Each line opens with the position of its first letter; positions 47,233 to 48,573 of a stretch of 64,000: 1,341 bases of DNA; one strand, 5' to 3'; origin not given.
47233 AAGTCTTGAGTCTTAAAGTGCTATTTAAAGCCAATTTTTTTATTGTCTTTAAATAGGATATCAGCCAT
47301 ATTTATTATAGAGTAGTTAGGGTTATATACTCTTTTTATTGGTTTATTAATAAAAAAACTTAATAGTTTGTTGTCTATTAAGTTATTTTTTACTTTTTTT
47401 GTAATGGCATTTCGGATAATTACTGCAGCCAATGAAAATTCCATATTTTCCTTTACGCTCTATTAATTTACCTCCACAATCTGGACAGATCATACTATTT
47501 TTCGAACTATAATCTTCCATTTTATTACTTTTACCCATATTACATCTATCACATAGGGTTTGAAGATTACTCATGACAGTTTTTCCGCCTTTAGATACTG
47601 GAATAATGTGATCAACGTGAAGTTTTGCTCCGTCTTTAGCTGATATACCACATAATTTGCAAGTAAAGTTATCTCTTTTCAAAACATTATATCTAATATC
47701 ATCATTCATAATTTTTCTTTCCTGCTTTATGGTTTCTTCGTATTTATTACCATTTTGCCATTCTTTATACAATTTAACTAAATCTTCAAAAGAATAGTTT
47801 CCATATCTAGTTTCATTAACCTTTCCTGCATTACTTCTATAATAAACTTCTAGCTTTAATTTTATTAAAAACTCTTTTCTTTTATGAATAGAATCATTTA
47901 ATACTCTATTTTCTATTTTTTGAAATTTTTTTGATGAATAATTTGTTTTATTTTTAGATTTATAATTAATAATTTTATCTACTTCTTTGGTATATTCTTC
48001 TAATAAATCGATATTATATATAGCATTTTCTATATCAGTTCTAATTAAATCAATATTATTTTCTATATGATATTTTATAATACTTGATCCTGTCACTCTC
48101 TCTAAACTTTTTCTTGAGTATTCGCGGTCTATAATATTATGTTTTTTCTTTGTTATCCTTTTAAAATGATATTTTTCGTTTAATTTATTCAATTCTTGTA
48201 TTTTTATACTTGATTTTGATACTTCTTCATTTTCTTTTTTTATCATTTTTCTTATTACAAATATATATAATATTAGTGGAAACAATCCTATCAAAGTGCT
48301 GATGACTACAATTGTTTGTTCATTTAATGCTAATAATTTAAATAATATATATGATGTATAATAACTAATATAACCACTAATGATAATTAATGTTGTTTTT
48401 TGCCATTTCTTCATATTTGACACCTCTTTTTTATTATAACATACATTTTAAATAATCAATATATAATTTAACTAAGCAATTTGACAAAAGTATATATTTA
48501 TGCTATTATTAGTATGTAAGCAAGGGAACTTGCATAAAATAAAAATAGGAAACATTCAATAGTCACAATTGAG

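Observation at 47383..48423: Membrane-anchored HNH nuclease fused to a topoisomerase-type C4 zinc finger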

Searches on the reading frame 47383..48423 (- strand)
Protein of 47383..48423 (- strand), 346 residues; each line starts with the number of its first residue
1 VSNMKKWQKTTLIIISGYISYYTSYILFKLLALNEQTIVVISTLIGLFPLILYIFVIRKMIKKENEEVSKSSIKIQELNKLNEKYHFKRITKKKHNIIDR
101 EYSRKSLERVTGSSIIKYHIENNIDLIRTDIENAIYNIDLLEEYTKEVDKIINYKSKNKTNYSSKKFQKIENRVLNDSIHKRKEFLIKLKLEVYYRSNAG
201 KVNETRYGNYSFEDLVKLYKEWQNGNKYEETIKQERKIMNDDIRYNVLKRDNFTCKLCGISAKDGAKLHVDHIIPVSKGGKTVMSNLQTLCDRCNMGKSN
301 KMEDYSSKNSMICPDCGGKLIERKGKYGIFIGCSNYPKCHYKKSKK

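Call 3: search_protein_families(library=pfam, proteins=[window:47383-48423:-], max_evalue=1)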
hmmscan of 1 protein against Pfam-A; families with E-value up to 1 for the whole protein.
window:47383-48423:- (346 aa): 13 families
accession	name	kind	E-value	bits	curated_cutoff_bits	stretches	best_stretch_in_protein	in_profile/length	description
PF14279.12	HNH_5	-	3.8e-15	56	27.5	1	255-309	1-54/56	HNH endonuclease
PF01396.24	Zn_ribbon_Top1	-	2.4e-14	53.3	32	1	312-345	3-36/39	Topoisomerase DNA binding C4 zinc finger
PF01844.29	HNH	-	1.2e-13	51.4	21.4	1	255-301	1-47/47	HNH endonuclease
PF15777.11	Anti-TRAP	-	0.0013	19.1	32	1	285-319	7-39/59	Tryptophan RNA-binding attenuator protein inhibitory protein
PF13395.12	HNH_4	-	0.0038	17.6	22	1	266-302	16-52/54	HNH endonuclease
PF25164.1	CoiA_N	-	0.034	14.1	26.3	1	301-327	8-34/50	Competence protein CoiA, N-terminal domain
PF08271.17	Zn_Ribbon_TF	-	0.084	12.9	29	0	298-320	8-29/43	TFIIB zinc-binding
PF06519.16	TolA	-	0.097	13.3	25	0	225-262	6-43/96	TolA C-terminal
PF06906.16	DUF1272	-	0.12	13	25.3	1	310-323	41-54/57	Protein of unknown function (DUF1272)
PF18804.6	CxC3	-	0.13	12.6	26.6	1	256-306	13-63/113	CxC3 like cysteine cluster associated with KDZ transposases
PF05191.20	ADK_lid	-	0.17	12.3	26.6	1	307-324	18-35/36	Adenylate kinase, active site lid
PF03119.21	DNA_ligase_ZBD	-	0.18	12.2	25.8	1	313-339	2-25/27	NAD-dependent DNA ligase C4 zinc finger domain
PF13824.12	zf-Mss51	-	0.84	10.3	27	0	249-261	11-23/55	Zinc-finger of mitochondrial splicing suppressor 51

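Call 4: search_protein_families(library=ncbifam, proteins=[window:47383-48423:-], max_evalue=1)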
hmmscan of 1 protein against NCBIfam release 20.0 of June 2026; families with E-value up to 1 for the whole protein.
window:47383-48423:- (346 aa): 10 families
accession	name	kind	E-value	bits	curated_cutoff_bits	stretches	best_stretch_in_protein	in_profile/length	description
NF040563.1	guided_IscB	equivalog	1e-14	54.4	175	1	159-308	106-246/314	RNA-guided endonuclease IscB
NF004966.0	PRK06319.1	equivalog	5.7e-07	28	868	1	304-341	637-676/862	DNA topoisomerase I/SWI domain fusion protein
NF049971.1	CRISPR_Cas9d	exception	2.5e-05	23.1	375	1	236-301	529-596/986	type II CRISPR RNA-guided endonuclease Cas9d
TIGR01051.1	topA_bact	equivalog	2.8e-05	23.3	456.4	1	294-344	580-630/632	type I DNA topoisomerase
TIGR01057.1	topA_arch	equivalog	0.00012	20.5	458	1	281-339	559-618/618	DNA topoisomerase I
NF005555.0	PRK07220.1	equivalog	0.00058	18.3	635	1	312-341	591-621/740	DNA topoisomerase I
NF011532.0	PRK14973.1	equivalog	0.00075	17.4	930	1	312-342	590-620/936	DNA topoisomerase I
NF038221.1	IcmJ_DotN_IVB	equivalog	0.001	18.6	100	1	241-294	31-80/205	type IVB secretion system protein IcmJDotN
NF041921.1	HVO_A0556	equivalog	0.087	12.8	65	1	282-317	13-48/55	HVO_A0556 family zinc finger protein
NF033497.1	rubre_like_arch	subfamily_domain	0.24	11.2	32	1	309-320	15-26/34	rubrerythrin-like domain-containing protein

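Call 5: search_protein_families(library=padloc, proteins=[window:47383-48423:-], max_evalue=1)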
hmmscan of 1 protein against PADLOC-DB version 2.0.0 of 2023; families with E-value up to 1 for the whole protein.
window:47383-48423:- (346 aa): 5 families
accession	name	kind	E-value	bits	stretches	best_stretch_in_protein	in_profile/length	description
PDLC03478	REase_II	-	3.1e-09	34.9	1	236-306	93-166/219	Type II restriction enzyme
PDLC03418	REase_II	-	4.1e-06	24.2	1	240-301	312-372/372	Type II restriction enzyme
PDLC02859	DpdF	-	2.9e-05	20.7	1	247-298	2-52/545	DpdF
PDLC03431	REase_II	-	3.8e-05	21.4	1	246-299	142-207/246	Type II restriction enzyme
PDLC04248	PDC-M01B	-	0.0023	15.9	1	244-305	24-85/216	-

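Call 6: find_homologous_proteins(query=window:47383-48423:-)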
Query window:47383-48423:- (346 aa): 3823 proteins with E <= 0.001 among 5884 candidates; the best 120 are listed.
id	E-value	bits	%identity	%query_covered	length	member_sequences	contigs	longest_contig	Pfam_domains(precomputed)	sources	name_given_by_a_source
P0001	5.4e-218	741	99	99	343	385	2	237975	PF01396.25,PF01844.30,PF14279.13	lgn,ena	-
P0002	1.5e-217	739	98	99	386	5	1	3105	PF01396.25,PF01844.30,PF14279.13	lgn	-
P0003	2.4e-172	591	100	80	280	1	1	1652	PF01844.30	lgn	-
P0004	6.4e-171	586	99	80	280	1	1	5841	PF01844.30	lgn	-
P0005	1.8e-170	584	99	80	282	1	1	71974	-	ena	-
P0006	2.0e-159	548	94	80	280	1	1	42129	-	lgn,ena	-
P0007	1.5e-158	545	73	99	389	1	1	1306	PF01396.25,PF01844.30,PF14279.13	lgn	-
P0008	2.6e-152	525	69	98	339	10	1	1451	PF01396.25,PF01844.30,PF14279.13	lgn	-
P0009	2.8e-152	525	69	98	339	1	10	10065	PF01396.25,PF01844.30,PF14279.13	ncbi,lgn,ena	-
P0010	2.0e-151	522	99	71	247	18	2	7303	PF01844.30,PF14279.13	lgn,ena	-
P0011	8.0e-150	517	78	86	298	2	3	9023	PF01396.25,PF01844.30,PF14279.13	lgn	-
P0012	9.0e-149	513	67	98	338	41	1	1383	PF01396.25,PF01844.30,PF14279.13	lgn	-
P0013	3.5e-148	511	97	68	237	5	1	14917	PF01396.25,PF01844.30,PF14279.13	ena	-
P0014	1.0e-147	510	68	98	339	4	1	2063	PF01396.25,PF01844.30,PF14279.13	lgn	-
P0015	1.4e-147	509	67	99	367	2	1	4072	PF01396.25,PF01844.30,PF14279.13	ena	-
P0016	2.3e-146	505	64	98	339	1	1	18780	PF01396.25,PF01844.30,PF14279.13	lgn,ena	-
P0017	2.6e-146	505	66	98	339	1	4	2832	PF01396.25,PF01844.30,PF14279.13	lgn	-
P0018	8.7e-145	500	64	99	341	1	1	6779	PF01396.25,PF01844.30,PF14279.13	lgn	-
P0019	1.5e-144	499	67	98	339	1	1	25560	PF01396.25,PF01844.30,PF14279.13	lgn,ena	-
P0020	3.5e-141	488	66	98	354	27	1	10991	PF01396.25,PF01844.30,PF14279.13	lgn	-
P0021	6.0e-141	487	65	99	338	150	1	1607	PF01396.25,PF01844.30,PF14279.13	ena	-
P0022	5.8e-140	484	64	98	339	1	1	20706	PF01396.25,PF01844.30,PF14279.13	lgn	-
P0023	1.7e-138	479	63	98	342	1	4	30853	PF01396.25,PF01844.30,PF14279.13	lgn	-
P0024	7.1e-138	477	65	98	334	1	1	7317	PF01396.25,PF01844.30,PF14279.13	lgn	-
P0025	1.6e-136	473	64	98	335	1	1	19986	PF01396.25,PF01844.30,PF14279.13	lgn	-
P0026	1.8e-136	473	63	99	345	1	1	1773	PF01396.25,PF01844.30,PF14279.13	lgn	-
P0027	4.3e-136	471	61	98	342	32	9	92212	PF01396.25,PF01844.30,PF14279.13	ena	-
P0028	5.6e-136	471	61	98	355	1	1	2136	PF01396.25,PF01844.30,PF14279.13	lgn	-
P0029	2.8e-135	469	62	98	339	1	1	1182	PF01396.25,PF01844.30,PF14279.13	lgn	-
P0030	3.2e-135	469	64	98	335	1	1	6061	PF01396.25,PF01844.30,PF14279.13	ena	-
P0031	4.3e-135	468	64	98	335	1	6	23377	PF01396.25,PF01844.30,PF14279.13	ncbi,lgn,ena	-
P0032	4.6e-135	468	64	98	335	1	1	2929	PF01396.25,PF01844.30,PF14279.13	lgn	-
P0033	6.3e-135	468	64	98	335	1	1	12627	PF01396.25,PF01844.30,PF14279.13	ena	-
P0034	1.0e-134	467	60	98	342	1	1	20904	PF01396.25,PF01844.30,PF14279.13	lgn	-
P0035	1.1e-134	467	64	98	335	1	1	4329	PF01396.25,PF01844.30,PF14279.13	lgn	-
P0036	5.7e-134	464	63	97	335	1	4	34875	PF01396.25,PF01844.30,PF14279.13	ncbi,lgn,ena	-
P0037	7.2e-134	464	63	98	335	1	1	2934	PF01396.25,PF01844.30,PF14279.13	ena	-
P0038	1.3e-133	463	61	97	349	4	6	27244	PF01396.25,PF01844.30,PF14279.13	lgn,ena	-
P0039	1.6e-133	463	63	98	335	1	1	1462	PF01396.25,PF01844.30,PF14279.13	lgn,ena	-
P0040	1.8e-133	463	61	98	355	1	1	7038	PF01396.25,PF01844.30,PF14279.13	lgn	-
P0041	1.9e-133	463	63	98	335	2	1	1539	PF01396.25,PF01844.30,PF14279.13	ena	-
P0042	8.7e-133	461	63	98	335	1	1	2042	PF01396.25,PF01844.30,PF14279.13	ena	-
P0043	1.2e-132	460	63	98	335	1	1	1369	PF01396.25,PF01844.30,PF14279.13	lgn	-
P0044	1.5e-132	460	64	94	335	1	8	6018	PF01396.25,PF01844.30,PF14279.13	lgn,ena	-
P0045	4.7e-132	458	63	98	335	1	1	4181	PF01396.25,PF01844.30,PF14279.13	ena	-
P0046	5.7e-132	458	62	98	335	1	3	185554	PF01396.25,PF01844.30,PF14279.13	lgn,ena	-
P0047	6.0e-132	458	63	98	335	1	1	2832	PF01396.25,PF01844.30,PF14279.13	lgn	-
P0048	1.0e-131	457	63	98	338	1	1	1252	PF01396.25,PF01844.30,PF14279.13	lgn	-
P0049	2.8e-131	456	60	96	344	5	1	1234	PF01396.25,PF01844.30,PF14279.13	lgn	-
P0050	2.9e-131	456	68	89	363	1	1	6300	PF01396.25,PF01844.30,PF14279.13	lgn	-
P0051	5.9e-131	455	63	94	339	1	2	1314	PF01396.25,PF01844.30,PF14279.13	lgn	-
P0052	9.4e-131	454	62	98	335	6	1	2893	PF01396.25,PF01844.30,PF14279.13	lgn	-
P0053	2.0e-130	453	62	98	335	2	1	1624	PF01396.25,PF01844.30,PF14279.13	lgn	-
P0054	1.5e-129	450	65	93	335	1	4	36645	PF01396.25,PF01844.30,PF14279.13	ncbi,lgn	-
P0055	3.8e-129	449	62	94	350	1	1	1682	PF01396.25,PF01844.30,PF14279.13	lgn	-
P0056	7.3e-129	448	59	99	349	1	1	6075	PF01396.25,PF01844.30,PF14279.13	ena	-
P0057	8.1e-129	448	61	98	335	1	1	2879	PF01396.25,PF01844.30,PF14279.13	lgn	-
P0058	9.5e-129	447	59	99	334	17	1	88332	PF01396.25,PF01844.30,PF14279.13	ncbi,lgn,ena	-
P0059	4.2e-128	445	59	98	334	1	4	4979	PF01396.25,PF01844.30,PF14279.13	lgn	-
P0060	1.3e-127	444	60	98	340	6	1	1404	PF01396.25,PF01844.30,PF14279.13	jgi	-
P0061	1.2e-126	440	60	98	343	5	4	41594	PF01396.25,PF01844.30,PF14279.13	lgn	-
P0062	2.4e-126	439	60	99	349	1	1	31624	PF01396.25,PF01844.30,PF14279.13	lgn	-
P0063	2.0e-125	436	60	91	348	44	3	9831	PF01396.25,PF01844.30,PF14279.13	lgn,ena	-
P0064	4.0e-123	429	59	99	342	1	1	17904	PF01396.25,PF01844.30,PF14279.13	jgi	-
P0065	2.7e-121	423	68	83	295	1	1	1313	PF01396.25,PF01844.30,PF14279.13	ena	-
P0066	1.8e-120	420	57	99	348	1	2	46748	PF01396.25,PF01844.30,PF14279.13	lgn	-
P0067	4.9e-120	419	65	84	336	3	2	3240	PF01396.25,PF01844.30,PF14279.13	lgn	-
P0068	3.6e-119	416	57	98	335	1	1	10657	PF01396.25,PF01844.30,PF14279.13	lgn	-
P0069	6.1e-118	412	58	98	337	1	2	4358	PF01396.25,PF01844.30,PF14279.13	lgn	-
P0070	2.0e-117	410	56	98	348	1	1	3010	PF01396.25,PF01844.30,PF14279.13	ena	-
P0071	2.4e-116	407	56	98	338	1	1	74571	PF01396.25,PF01844.30,PF14279.13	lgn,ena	-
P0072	2.7e-116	406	56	98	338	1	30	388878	PF01396.25,PF01844.30,PF14279.13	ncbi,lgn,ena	-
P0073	4.4e-116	406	56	98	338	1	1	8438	PF01396.25,PF01844.30,PF14279.13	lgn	-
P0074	5.2e-116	405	56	98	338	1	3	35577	PF01396.25,PF01844.30,PF14279.13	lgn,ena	-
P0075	5.7e-116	405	57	95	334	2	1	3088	PF01396.25,PF01844.30,PF14279.13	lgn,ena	-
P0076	6.9e-116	405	56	98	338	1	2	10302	PF01396.25,PF01844.30,PF14279.13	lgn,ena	-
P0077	7.4e-116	405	58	98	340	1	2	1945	PF01396.25,PF01844.30,PF14279.13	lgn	-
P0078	7.4e-116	405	55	98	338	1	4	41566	PF01396.25,PF01844.30,PF14279.13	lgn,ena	-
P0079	7.7e-116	405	56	98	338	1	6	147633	PF01396.25,PF01844.30,PF14279.13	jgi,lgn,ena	-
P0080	8.1e-116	405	56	98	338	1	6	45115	PF01396.25,PF01844.30,PF14279.13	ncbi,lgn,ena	-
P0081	1.1e-115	404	55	98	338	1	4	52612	PF01396.25,PF01844.30,PF14279.13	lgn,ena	-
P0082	1.5e-115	404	56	98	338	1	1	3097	PF01396.25,PF01844.30,PF14279.13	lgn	-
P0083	1.9e-115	404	56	98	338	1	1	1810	PF01396.25,PF01844.30,PF14279.13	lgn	-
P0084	2.1e-115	403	56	98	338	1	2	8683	PF01396.25,PF01844.30,PF14279.13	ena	-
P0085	2.4e-115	403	55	98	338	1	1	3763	PF01396.25,PF01844.30,PF14279.13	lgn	-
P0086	2.8e-115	403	56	98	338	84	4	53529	PF01396.25,PF01844.30,PF14279.13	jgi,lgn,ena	-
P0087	3.7e-115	403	56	98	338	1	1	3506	PF01396.25,PF01844.30,PF14279.13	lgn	-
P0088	4.4e-115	402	56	98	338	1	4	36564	PF01396.25,PF01844.30,PF14279.13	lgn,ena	-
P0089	5.2e-115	402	55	98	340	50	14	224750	PF01396.25,PF01844.30,PF14279.13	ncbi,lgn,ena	-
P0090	5.8e-115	402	56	98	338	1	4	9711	PF01396.25,PF01844.30,PF14279.13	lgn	-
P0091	5.8e-115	402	55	98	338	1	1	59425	PF01396.25,PF01844.30,PF14279.13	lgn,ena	-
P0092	5.8e-115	402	56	98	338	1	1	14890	PF01396.25,PF01844.30,PF14279.13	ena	-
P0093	6.5e-115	402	56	98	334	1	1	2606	PF01396.25,PF01844.30,PF14279.13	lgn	-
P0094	2.1e-114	400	56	98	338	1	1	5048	PF01396.25,PF01844.30,PF14279.13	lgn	-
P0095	3.1e-114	400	63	87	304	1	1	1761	PF01844.30,PF14279.13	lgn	-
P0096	3.5e-114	399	55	98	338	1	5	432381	PF01396.25,PF01844.30,PF14279.13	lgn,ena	-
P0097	7.7e-114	398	54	98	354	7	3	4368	PF01396.25,PF01844.30,PF14279.13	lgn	-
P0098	9.1e-114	398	62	87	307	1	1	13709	PF01844.30,PF14279.13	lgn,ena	-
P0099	9.2e-114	398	62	87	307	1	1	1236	PF01844.30,PF14279.13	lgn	-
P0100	2.2e-113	397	55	98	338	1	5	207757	PF01396.25,PF01844.30,PF14279.13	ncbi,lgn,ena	-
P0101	3.8e-113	396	61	87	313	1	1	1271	PF01844.30,PF14279.13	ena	-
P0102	4.7e-113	396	55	98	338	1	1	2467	PF01396.25,PF01844.30,PF14279.13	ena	-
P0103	4.8e-113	396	61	87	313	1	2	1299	PF01844.30,PF14279.13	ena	-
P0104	5.9e-113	395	61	87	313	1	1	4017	PF01844.30,PF14279.13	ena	-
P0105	7.0e-113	395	61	87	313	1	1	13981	PF01844.30,PF14279.13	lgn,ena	-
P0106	7.1e-113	395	55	98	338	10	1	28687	PF01396.25,PF01844.30,PF14279.13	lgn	-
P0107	7.7e-113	395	62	87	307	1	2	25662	PF01844.30,PF14279.13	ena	-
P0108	8.0e-113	395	69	76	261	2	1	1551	PF01396.25,PF01844.30,PF14279.13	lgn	-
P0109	8.1e-113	395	61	87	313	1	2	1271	PF01844.30,PF14279.13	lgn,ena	-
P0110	9.4e-113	395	61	87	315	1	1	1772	PF01844.30,PF14279.13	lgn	-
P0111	1.0e-112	395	61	87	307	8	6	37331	PF01844.30,PF14279.13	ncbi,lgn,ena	-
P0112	1.1e-112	394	55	98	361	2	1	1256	PF01396.25,PF01844.30,PF14279.13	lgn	-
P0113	1.2e-112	394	61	87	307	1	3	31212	PF01844.30,PF14279.13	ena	-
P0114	1.3e-112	394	61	87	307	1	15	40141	PF01844.30,PF14279.13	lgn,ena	-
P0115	1.4e-112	394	61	87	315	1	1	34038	PF01844.30,PF14279.13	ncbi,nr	ncbi:MAG: HNH endonuclease [Mycoplasma sp.]|nr:HNH endonuclease [Mycoplasma sp.]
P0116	1.6e-112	394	61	87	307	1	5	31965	PF01844.30,PF14279.13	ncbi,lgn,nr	ncbi:MAG: HNH endonuclease [Bacilli bacterium]|nr:HNH endonuclease [Bacilli bacterium]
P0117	1.6e-112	394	61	87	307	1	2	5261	PF01844.30,PF14279.13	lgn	-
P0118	1.6e-112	394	62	87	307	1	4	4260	PF01844.30,PF14279.13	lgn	-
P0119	1.9e-112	394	61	87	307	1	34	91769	PF01844.30,PF14279.13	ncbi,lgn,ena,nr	ncbi:MAG: HNH endonuclease [Bacilli bacterium]|nr:HNH endonuclease [Bacilli bacterium]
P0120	2.0e-112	394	61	87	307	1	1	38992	PF01844.30,PF14279.13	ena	-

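Call 12: find_related_loci(query=window:47383-48414:-, collection=genome_contigs, flank=8000)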
Query window:47383-48414:- (343 aa) in genome_contigs; peptide patterns used: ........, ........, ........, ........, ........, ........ (x = any residue, [..] = any of these).
103 stretches matched a pattern; 11 encode a relative of the query (tblastn E <= 1e-3); 11 distinct loci.
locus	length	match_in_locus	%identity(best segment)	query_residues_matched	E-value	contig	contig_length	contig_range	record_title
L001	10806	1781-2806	67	1-343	1e-154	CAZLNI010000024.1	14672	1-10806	MAG TPA_asm: uncultured Muribaculaceae bacterium isolate SRP287540_co2_381 genome assembly, contig: NODE_4517_length_146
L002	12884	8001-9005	64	1-340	6e-148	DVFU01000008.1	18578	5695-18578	MAG TPA_asm: Candidatus Faecenecus gallistercoris isolate CHK165-10780 CHK165__C25614_L18578_ERR2241971, whole genome sh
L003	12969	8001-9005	64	1-340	3e-143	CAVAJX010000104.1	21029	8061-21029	bacterium isolate SRR8978371_cleanbin_000003 genome assembly, contig: Spades_SRR8978371_contig_79, whole genome shotgun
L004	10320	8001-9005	63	3-340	2e-141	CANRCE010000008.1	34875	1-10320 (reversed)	MAG: uncultured Bacilli bacterium isolate Lapin-027__bin90 genome assembly, contig: Lapin-027__NODE_940_length_34875_cov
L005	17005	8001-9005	61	5-341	1e-138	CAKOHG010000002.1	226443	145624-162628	MAG: uncultured Bacilli bacterium isolate REFINED_METABAT215_TOP10_CONTIGS_1500_ASSEMBLY_K77_MERGED__Hadza_MoBio_C-REDO_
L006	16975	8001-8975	65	18-340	1e-135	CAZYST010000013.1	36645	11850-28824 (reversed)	MAG TPA_asm: uncultured Lachnospiraceae bacterium isolate SRP313737_co1_120 genome assembly, contig: NODE_1820_length_36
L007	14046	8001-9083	55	1-340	2e-119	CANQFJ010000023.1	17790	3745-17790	MAG: uncultured Bacilli bacterium isolate Lapin-007__bin8 genome assembly, contig: Lapin-007__NODE_1110_length_17790_cov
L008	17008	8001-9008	56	1-341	3e-116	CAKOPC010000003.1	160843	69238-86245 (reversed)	MAG: uncultured Bacilli bacterium isolate REFINED_METABAT215_TOP10_CONTIGS_1500_ASSEMBLY_K77_MERGED__Hadza_PheChl_Fiber-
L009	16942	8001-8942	60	29-343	4e-123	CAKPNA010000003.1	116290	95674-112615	MAG: uncultured Bacilli bacterium isolate REFINED_METABAT215_TOP10_CONTIGS_1500_ASSEMBLY_K77_MERGED__Hadza_MoBio_C-REDO_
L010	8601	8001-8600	61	43-249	2e-68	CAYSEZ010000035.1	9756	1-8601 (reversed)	MAG TPA_asm: uncultured Mycoplasma sp. isolate SRP225648_co1_561 genome assembly, contig: NODE_17954_length_9756_cov_33.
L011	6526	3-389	81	212-341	9e-69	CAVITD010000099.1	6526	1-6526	uncultured Eubacteriales bacterium isolate H07681-L1_cleanbin_000053 genome assembly, contig: Spades_H07681-L1_contig_74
